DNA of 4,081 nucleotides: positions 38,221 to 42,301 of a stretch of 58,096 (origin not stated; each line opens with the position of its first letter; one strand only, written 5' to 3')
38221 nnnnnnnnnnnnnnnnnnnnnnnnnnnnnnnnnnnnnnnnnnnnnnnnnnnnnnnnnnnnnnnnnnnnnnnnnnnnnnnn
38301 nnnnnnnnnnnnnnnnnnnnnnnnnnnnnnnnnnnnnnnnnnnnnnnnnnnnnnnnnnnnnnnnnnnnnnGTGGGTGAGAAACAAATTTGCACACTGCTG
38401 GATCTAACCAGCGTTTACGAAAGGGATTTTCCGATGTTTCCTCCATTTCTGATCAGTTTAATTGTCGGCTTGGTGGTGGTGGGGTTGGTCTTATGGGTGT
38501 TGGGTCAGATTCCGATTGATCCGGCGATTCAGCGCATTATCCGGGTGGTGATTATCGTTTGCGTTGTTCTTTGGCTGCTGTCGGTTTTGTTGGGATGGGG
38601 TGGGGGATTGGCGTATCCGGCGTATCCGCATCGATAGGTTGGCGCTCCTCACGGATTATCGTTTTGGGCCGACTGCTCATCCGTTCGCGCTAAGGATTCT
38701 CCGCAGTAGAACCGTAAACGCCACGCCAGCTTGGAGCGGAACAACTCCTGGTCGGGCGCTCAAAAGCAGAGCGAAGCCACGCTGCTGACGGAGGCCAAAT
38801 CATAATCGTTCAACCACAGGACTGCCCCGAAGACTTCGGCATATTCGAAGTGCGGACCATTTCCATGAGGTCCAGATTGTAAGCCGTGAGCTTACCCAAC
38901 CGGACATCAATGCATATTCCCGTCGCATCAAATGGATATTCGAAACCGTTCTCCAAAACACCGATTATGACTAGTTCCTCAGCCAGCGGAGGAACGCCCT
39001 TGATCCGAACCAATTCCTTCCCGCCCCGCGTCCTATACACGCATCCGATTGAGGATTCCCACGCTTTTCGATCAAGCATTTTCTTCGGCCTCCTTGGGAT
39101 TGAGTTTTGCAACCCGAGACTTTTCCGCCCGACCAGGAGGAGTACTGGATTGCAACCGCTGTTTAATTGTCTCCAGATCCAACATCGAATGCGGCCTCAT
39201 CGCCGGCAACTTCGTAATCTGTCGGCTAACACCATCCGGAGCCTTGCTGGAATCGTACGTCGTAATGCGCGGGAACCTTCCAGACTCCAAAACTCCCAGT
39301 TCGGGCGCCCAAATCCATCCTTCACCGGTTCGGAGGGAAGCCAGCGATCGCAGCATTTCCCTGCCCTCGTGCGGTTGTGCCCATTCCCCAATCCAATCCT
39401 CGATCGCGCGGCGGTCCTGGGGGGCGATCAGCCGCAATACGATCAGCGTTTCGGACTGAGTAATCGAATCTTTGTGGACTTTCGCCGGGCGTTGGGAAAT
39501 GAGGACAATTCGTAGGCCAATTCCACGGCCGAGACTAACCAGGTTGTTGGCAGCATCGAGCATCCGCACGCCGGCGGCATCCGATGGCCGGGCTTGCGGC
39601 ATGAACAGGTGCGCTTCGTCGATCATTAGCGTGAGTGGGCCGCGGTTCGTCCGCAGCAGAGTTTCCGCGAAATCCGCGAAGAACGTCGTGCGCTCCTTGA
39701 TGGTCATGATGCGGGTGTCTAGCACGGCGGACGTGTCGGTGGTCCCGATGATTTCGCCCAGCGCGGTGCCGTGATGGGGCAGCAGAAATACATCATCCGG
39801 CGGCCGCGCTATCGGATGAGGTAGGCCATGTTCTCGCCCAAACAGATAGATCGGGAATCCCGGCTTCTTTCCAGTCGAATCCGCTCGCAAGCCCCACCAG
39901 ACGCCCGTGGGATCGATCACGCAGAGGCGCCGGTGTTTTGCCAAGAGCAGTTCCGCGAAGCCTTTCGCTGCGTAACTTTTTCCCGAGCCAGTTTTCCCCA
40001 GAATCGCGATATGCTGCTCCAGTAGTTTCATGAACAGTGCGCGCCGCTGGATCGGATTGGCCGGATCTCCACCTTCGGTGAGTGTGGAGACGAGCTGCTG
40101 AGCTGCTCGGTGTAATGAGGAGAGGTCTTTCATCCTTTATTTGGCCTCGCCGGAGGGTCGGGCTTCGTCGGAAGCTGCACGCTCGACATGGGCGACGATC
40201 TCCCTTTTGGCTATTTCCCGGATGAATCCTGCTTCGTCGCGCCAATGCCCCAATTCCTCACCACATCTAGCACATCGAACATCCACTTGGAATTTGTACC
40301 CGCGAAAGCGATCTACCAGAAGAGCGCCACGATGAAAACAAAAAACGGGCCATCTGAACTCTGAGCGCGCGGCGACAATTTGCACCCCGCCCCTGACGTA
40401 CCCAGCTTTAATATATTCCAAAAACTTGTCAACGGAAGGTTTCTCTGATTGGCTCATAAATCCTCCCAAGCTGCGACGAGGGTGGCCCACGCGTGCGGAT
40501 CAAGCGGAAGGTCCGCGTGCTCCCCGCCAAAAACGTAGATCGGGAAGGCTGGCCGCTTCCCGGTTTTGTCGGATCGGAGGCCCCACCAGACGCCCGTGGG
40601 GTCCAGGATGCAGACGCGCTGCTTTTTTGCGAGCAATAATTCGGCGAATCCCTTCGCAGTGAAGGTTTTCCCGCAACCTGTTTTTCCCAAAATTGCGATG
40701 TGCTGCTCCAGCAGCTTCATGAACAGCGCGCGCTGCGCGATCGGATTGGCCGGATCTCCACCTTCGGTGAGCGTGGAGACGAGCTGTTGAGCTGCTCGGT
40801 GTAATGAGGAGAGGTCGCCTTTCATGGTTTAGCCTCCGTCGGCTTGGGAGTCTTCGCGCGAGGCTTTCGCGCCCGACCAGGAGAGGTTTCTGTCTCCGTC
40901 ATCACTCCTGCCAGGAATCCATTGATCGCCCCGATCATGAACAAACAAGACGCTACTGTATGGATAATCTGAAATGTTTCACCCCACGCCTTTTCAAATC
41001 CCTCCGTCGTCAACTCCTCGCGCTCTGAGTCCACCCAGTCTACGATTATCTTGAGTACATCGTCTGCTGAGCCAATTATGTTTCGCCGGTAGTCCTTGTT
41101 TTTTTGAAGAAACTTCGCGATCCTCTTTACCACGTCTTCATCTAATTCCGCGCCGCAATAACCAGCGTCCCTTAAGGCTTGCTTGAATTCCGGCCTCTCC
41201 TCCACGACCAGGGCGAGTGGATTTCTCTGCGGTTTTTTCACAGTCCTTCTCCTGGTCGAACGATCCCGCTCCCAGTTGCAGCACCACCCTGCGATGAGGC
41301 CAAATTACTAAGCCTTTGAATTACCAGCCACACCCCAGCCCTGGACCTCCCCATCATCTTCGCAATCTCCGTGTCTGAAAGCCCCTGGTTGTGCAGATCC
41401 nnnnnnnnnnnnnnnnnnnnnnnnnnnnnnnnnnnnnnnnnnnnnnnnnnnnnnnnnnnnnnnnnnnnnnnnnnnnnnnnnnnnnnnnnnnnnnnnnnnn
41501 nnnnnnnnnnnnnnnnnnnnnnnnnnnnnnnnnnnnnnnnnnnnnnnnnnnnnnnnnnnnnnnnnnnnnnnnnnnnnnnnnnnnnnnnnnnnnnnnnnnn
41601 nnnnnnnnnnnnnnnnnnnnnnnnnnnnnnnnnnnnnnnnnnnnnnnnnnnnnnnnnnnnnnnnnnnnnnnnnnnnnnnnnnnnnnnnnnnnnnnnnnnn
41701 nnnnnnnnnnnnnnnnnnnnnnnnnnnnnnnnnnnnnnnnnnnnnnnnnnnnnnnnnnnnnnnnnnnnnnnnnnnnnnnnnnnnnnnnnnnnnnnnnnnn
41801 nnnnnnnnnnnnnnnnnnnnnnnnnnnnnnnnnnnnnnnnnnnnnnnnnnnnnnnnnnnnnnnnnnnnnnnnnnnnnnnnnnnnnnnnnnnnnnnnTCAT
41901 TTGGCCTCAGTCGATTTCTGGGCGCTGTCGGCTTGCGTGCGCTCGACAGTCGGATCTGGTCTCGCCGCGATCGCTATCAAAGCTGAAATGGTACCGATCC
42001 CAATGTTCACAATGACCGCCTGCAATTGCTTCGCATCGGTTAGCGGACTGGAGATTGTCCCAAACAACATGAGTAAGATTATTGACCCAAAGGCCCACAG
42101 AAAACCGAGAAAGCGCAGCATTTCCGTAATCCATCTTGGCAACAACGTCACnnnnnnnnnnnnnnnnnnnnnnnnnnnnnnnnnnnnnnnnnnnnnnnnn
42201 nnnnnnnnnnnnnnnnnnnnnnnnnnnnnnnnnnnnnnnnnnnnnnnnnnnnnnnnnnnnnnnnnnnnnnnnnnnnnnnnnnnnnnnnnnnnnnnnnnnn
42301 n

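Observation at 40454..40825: Truncated second copy of the packaging-type ATPase, separated from the full gene by an inserted cassette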

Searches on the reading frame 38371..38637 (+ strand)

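Call 9: search_protein_families(library=pfam, proteins=[window:38371-38637:+], max_evalue=0.01)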
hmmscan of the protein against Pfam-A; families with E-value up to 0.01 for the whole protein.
window:38371-38637:+ (88 aa): 1 family
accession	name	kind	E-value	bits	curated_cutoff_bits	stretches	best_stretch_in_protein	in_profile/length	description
PF06170.17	DUF983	-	0.00031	21.5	22.6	1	23-77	26-80/85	Protein of unknown function (DUF983)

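Call 10: search_protein_families(library=phrogs, proteins=[window:38371-38637:+], max_evalue=0.01)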
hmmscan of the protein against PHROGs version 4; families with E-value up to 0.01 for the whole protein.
window:38371-38637:+ (88 aa): 1 family
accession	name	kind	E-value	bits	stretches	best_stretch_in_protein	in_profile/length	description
phrog_23151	-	unknown function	0.0014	19.6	1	27-73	6-52/55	-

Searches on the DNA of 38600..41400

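Call 46: search_rna_families(source=window, start=38600, end=41400, threshold=evalue, max_evalue=1)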
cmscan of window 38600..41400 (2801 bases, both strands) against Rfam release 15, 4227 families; matches with E-value up to 1: 1.
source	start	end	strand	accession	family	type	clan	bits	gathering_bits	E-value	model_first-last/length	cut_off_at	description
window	39408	39435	+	RF01325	CRISPR-DR12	Gene; CRISPR;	-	20.1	37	0.73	1-30/30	no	CRISPR RNA direct repeat element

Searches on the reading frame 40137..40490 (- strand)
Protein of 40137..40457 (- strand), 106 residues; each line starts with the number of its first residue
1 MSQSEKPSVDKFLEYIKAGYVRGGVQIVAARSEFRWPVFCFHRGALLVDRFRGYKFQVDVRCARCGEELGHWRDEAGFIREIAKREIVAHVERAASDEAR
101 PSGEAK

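Call 9: search_protein_families(library=pfam, proteins=[window:40137-40457:-], max_evalue=0.01)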
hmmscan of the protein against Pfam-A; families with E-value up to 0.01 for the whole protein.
window:40137-40457:- (106 aa): 0 families

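Call 10: search_protein_families(library=phrogs, proteins=[window:40137-40457:-], max_evalue=0.01)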
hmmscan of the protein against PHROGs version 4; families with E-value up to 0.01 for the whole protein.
window:40137-40457:- (106 aa): 0 families

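Call 43: search_protein_families(library=pfam, proteins=[P0122, L007:9612-10004:+, L007:11587-11820:+], max_evalue=0.01)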
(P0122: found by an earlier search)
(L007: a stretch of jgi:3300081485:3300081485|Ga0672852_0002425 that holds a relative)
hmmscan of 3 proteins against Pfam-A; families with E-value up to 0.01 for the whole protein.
P0122 (529 aa): 7 families
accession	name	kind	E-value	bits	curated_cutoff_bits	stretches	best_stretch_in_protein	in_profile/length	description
PF01935.23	DUF87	-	1.8e-09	38.5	23.2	1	37-84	20-68/220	Helicase HerA, central domain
PF12846.13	AAA_10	-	1.6e-06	27.8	27.5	0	105-249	201-324/362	AAA-like domain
PF05872.18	HerA_C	-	2.5e-05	23.6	22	1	194-267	289-360/502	Helicase HerA-like C-terminal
PF10412.15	TrwB_AAD_bind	-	4.4e-05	23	20.5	1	34-80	9-55/387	Type IV secretion-system coupling protein DNA-binding domain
PF00004.35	AAA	-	0.00011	23.1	21.2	0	126-215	24-119/131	ATPase family associated with various cellular activities (AAA)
PF13401.12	AAA_22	-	0.00079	20.2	27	1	40-203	5-121/130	AAA domain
PF01656.29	CbiA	-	0.0044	17.4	25.4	0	47-75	6-34/125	CobQ/CobB/MinD/ParA nucleotide binding domain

L007:9612-10004:+ (130 aa): 0 families

L007:11587-11820:+ (77 aa): 0 families

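Call 50: find_homologous_proteins(query=window:40137-40457:-, max_evalue=0.001)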
Query window:40137-40457:- (106 aa): 1 proteins with E <= 0.001 among 7 candidates.
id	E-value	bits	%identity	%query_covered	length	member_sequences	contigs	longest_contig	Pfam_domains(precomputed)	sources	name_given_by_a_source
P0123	3.8e-65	235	100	100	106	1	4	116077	-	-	-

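Call 82: search_protein_representatives(protein=window:40137-40457:-)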
Query: 106 residues. Proteins with E-value up to 0.001 (for the whole library): 3; up to 1e-10: 1; up to 1e-30: 1. The best 3 are listed.
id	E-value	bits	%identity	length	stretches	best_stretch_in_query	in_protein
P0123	1.2e-65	234.5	100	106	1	1-106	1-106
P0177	5.9e-06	42.6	32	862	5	33-67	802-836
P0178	3.9e-04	36.7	39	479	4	42-66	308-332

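Call 83: search_protein_families(library=pfam, proteins=[P0177, P0178], max_evalue=0.01)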
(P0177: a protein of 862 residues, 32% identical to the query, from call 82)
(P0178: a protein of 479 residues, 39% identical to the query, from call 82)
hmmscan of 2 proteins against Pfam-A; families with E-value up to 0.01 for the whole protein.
P0177 (862 aa): 7 families
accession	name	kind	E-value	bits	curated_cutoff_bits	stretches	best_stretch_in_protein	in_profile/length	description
PF14311.12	DUF4379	-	9.3e-62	205.5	24.5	8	81-136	2-56/56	Probable Treble clef zinc finger domain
PF21817.3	CapR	-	1.4e-39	134.5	24.2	6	747-788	18-67/67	CapR homology domain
PF05265.19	DUF723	-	9.8e-22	77.1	20.9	2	281-333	8-60/60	Protein of unknown function (DUF723)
PF01155.25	HypA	-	8.4e-19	68.1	28.9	1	302-338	66-98/112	Hydrogenase/urease nickel incorporation, metallochaperone, hypA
PF25206.1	DUF7836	-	6.3e-13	48.8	26.7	0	760-794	6-43/59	Domain of unknown function (DUF7836)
PF09723.15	Zn_ribbon_8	-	6.2e-09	36.2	34.4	1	308-338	7-39/41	Zinc ribbon domain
PF16278.11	zf-C2HE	-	0.0022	18.7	30.1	0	607-644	9-46/63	C2HE / C2H2 / C2HC zinc-binding finger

P0178 (479 aa): 13 families
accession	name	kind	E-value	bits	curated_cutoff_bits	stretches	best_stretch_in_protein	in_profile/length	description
PF09393.16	DUF2001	-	4.7e-16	59.5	27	0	119-176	22-79/139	Phage tail tube protein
PF06891.17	P2_Phage_GpR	-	1.5e-13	51.5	25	0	332-370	2-40/133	P2 phage tail completion protein R (GpR)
PF05914.17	RIB43A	-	2.1e-09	37.2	28.9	0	86-129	244-287/372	RIB43A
PF00462.30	Glutaredoxin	-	6.1e-07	30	22.9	0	168-188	5-25/60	Glutaredoxin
PF21890.1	Lin-28A-like_zf-CCHC_2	-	5.8e-06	26.8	27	0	327-335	3-11/32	Lin-28A-like, second zinc knuckle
PF10496.14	Syntaxin-18_N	-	2e-05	25.2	30.6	0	415-446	34-65/87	SNARE-complex protein Syntaxin-18 N-terminus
PF18314.6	FAS_I_H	-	4e-05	23.9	23.3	0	232-273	35-76/203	Fatty acid synthase type I helical domain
PF14201.11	DUF4318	-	4.1e-05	24.2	27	0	328-347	25-44/75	Domain of unknown function (DUF4318)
PF10824.14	T7SS_ESX_EspC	-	6.9e-05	23.7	23.5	0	28-84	23-79/100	Excreted virulence factor EspC, type VII ESX diderm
PF00085.26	Thioredoxin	-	0.00018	21.9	23.5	0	115-138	25-48/103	Thioredoxin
PF11571.13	Med27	-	0.00055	20.7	25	0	319-339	45-65/86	Mediator complex subunit 27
PF13098.12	Thioredoxin_2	-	0.0016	19.2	27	0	167-205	12-52/104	Thioredoxin-like domain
PF16278.11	zf-C2HE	-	0.002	18.9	30.1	0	102-131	22-51/63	C2HE / C2H2 / C2HC zinc-binding finger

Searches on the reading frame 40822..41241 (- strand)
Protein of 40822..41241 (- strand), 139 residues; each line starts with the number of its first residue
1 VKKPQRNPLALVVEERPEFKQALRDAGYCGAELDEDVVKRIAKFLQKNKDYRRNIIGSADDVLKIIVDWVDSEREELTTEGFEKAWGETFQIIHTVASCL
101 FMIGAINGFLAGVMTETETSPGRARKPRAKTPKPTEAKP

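Call 9: search_protein_families(library=pfam, proteins=[window:40822-41241:-], max_evalue=0.01)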
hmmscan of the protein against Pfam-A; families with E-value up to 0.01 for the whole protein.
window:40822-41241:- (139 aa): 0 families

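Call 10: search_protein_families(library=phrogs, proteins=[window:40822-41241:-], max_evalue=0.01)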
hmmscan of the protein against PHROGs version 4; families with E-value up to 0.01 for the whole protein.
window:40822-41241:- (139 aa): 0 families

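Call 43: search_protein_families(library=pfam, proteins=[P0122, L007:9612-10004:+, L007:11587-11820:+], max_evalue=0.01)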
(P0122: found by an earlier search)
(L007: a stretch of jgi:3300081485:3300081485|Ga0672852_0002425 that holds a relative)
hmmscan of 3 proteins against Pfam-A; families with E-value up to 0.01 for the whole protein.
P0122 (529 aa): 7 families
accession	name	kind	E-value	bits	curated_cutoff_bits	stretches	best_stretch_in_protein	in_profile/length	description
PF01935.23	DUF87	-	1.8e-09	38.5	23.2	1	37-84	20-68/220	Helicase HerA, central domain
PF12846.13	AAA_10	-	1.6e-06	27.8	27.5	0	105-249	201-324/362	AAA-like domain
PF05872.18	HerA_C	-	2.5e-05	23.6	22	1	194-267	289-360/502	Helicase HerA-like C-terminal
PF10412.15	TrwB_AAD_bind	-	4.4e-05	23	20.5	1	34-80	9-55/387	Type IV secretion-system coupling protein DNA-binding domain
PF00004.35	AAA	-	0.00011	23.1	21.2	0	126-215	24-119/131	ATPase family associated with various cellular activities (AAA)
PF13401.12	AAA_22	-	0.00079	20.2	27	1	40-203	5-121/130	AAA domain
PF01656.29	CbiA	-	0.0044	17.4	25.4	0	47-75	6-34/125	CobQ/CobB/MinD/ParA nucleotide binding domain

L007:9612-10004:+ (130 aa): 0 families

L007:11587-11820:+ (77 aa): 0 families

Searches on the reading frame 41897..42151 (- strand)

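Call 9: search_protein_families(library=pfam, proteins=[window:41897-42151:-], max_evalue=0.01)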
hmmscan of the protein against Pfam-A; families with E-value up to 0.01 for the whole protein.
window:41897-42151:- (84 aa): 1 family
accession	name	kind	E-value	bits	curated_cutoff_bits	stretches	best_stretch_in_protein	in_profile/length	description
PF01988.24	VIT1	-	0.0058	16.9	28.1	1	3-62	152-211/214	VIT family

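Call 10: search_protein_families(library=phrogs, proteins=[window:41897-42151:-], max_evalue=0.01)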
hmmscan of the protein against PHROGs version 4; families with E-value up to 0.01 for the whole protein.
window:41897-42151:- (84 aa): 0 families
